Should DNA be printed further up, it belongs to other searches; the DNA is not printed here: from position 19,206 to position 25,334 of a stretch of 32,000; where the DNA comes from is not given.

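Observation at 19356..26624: Exported CobN-family giant protein with an inserted OB-fold-like pair, paired with an exported alpha/alpha-toroid repeat protein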

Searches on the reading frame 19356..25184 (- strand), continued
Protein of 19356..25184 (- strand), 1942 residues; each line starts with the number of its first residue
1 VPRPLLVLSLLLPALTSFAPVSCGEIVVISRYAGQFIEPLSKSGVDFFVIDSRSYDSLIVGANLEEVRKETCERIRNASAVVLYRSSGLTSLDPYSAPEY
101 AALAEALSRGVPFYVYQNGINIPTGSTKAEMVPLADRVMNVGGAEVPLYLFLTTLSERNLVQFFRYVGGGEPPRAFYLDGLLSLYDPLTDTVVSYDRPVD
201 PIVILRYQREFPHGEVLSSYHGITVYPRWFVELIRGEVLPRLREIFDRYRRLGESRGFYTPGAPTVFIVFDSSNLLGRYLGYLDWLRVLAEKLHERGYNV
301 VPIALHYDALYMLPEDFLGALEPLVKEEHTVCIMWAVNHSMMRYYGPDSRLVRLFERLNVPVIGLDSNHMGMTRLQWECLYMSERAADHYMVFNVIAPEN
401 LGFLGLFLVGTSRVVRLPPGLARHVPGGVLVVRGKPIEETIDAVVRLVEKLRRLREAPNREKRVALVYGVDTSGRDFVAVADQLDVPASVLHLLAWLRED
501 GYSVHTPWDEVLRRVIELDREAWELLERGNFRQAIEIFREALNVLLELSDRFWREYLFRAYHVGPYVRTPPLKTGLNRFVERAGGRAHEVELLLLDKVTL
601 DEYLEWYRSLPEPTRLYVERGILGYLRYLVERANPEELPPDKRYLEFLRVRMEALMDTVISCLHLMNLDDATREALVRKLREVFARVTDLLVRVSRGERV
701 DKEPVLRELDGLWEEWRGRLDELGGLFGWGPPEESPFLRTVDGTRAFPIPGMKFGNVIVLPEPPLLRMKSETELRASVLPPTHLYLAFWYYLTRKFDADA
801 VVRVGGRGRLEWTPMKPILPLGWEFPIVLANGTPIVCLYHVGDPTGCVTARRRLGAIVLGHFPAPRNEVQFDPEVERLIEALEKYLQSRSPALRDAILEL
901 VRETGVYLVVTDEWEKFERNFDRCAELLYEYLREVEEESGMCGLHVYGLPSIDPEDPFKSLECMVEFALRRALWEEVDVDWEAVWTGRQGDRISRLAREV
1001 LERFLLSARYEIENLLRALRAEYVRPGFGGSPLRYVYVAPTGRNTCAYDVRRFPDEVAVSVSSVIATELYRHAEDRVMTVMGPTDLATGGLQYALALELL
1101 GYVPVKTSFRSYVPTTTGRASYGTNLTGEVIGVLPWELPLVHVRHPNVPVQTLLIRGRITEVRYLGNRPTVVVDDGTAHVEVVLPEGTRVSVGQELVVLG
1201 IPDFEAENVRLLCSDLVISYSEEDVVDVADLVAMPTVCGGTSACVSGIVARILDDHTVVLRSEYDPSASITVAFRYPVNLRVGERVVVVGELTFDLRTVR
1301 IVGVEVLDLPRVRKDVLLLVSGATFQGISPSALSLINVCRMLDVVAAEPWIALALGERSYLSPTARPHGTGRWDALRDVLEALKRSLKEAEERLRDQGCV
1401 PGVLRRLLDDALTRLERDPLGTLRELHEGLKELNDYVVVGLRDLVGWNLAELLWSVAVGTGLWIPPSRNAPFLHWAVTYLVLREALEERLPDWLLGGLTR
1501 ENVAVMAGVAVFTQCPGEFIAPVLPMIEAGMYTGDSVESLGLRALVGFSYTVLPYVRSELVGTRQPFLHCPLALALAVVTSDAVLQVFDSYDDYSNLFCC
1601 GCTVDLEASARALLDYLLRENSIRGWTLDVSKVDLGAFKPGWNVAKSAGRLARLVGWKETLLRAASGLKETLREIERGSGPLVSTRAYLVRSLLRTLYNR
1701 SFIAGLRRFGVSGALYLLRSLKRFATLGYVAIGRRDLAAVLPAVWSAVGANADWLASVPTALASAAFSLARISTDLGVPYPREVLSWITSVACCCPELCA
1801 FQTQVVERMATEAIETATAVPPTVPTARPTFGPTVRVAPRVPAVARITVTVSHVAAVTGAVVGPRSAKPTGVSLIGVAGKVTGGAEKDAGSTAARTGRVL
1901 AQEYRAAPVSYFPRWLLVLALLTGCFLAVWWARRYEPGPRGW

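Call 79: find_related_loci(query=A5, collection=genome_contigs, flank=5000)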
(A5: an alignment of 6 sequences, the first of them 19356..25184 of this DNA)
Query A5 (1942 aa) in genome_contigs; peptide patterns used: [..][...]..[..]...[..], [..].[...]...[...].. (x = any residue, [..] = any of these).
32 stretches matched a pattern; 12 encode a relative of the query (tblastn E <= 1e-3); 12 distinct loci.
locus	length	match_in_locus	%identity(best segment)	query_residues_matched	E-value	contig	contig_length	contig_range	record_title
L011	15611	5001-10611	69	23-1867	0e+0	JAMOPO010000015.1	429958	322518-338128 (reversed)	MAG: Methanobacteriota archaeon isolate 4559-240_metabat1_scaf2bin.048 4559-240_scaffold_1_c1, whole genome shotgun sequ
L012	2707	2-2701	74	174-1073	0e+0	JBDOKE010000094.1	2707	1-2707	MAG: Methanobacteriota archaeon isolate FK190211_WC_175_metabat1_scaf2bin.007 NODE_8908_length_2707_cov_0.855814, whole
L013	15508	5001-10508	29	77-1873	8e-141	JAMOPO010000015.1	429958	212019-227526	MAG: Methanobacteriota archaeon isolate 4559-240_metabat1_scaf2bin.048 4559-240_scaffold_1_c1, whole genome shotgun sequ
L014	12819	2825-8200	26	75-1831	1e-134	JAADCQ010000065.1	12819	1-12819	MAG: Methanopyri archaeon isolate L_MaxBin.003 contig-127_5446, whole genome shotgun sequence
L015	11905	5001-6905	27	222-1076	6e-20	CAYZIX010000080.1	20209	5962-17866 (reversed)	MAG TPA_asm: uncultured Candidatus Solibacter sp. isolate SRP216815_co1_200 genome assembly, contig: NODE_3087_length_20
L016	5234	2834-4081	24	749-1105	4e-19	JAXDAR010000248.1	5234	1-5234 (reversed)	MAG: Methanothrix sp. isolate POMEDNA-A13 Raw2_k127_523851, whole genome shotgun sequence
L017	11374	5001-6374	23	700-1101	2e-17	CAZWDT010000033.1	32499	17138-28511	MAG TPA_asm: uncultured Methanotrichaceae archaeon isolate SRP178699_co1_133 genome assembly, contig: NODE_1405_length_3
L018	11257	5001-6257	24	749-1104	2e-17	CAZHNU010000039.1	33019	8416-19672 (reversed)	MAG TPA_asm: uncultured Methanotrichaceae archaeon isolate SRP278314_co2_183 genome assembly, contig: NODE_1854_length_3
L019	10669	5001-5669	27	729-948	2e-15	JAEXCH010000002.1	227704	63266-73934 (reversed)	MAG: Methanobacteriota archaeon isolate OH_HBB_104 k127_794647, whole genome shotgun sequence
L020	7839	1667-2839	23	749-1077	4e-14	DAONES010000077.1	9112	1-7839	MAG TPA_asm: Methanothrix sp. isolate AMR_MDS_3863 NODE_8730_length_9112_cov_18.262339, whole genome shotgun sequence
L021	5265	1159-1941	24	700-949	7e-14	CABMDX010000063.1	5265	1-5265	uncultured archaeon isolate LFW-151_2 genome assembly, contig: LFW1512_155, whole genome shotgun sequence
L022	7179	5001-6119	22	749-1069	7e-11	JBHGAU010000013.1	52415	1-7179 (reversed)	MAG: Methanotrichaceae archaeon isolate SBS.BIN.91 SBSBIN91_contig_13, whole genome shotgun sequence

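Call 90: search_protein_families(library=pfam, proteins=[L011:24-791:+, L011:2019-3230:+, L011:1133-2338:-, L011:11003-12115:+, L011:12266-13201:+, L011:13674-14465:+, L013:32-2917:+, L013:11895-12758:-, L013:12907-14571:+, L013:13905-15080:-], max_evalue=0.001)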
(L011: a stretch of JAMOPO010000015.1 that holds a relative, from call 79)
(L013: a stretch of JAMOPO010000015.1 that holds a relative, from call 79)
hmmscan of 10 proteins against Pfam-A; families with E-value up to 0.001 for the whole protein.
L011:24-791:+ (255 aa): 2 families
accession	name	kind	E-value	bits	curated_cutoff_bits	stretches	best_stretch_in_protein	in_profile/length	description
PF07670.19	Gate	-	6.1e-20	72.1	29.6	1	117-223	1-102/104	Nucleoside recognition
PF07664.17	FeoB_C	-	6.8e-09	35.8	26.6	1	59-112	2-54/54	Ferrous iron transport protein B C terminus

L011:2019-3230:+ (403 aa): 2 families
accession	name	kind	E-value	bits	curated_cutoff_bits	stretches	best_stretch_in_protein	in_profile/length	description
PF01959.21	DHQS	-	9.8e-136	452.6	22.2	1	6-403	1-344/344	3-dehydroquinate synthase II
PF01079.26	Hint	-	0.00019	21.5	29.7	0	289-320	17-48/213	Hint module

L011:1133-2338:- (401 aa): 0 families

L011:11003-12115:+ (370 aa): 8 families
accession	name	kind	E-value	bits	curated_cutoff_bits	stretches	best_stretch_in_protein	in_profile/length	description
PF00009.33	GTP_EFTU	-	3.1e-38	131.7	26.5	1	22-185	2-184/188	Elongation factor Tu GTP binding domain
PF01926.29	MMR_HSR1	-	2.8e-10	40.7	21.9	1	26-108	2-87/113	50S ribosome-binding GTPase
PF02421.24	FeoB_N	-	1.3e-07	31.8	27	1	25-83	2-57/156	Ferrous iron transport protein B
PF10662.15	PduV-EutP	-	9e-06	26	21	1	25-183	3-141/143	Ethanolamine utilisation - propanediol utilisation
PF03193.22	RsgA_GTPase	-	1.1e-05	25.8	30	0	97-184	23-105/174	RsgA GTPase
PF00350.29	Dynamin_N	-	0.0003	21.3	27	0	26-46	1-21/168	Dynamin family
PF09439.16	SRPRB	-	0.00039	20.3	25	1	25-90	5-63/178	Signal recognition particle receptor beta subunit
PF09818.15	ABC_ATPase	-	0.00041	19.9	23.2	1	16-80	73-137/283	P-loop domain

L011:12266-13201:+ (311 aa): 0 families

L011:13674-14465:+ (263 aa): 0 families

L013:32-2917:+ (961 aa): 0 families

L013:11895-12758:- (287 aa): 0 families

L013:12907-14571:+ (554 aa): 1 family
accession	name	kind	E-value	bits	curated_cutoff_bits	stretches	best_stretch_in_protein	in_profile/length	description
PF23991.1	DUF7310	-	0.00037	21.3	40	1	465-516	1-54/83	Coiled-coil region of unknown function (DUF7310)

L013:13905-15080:- (391 aa): 0 families
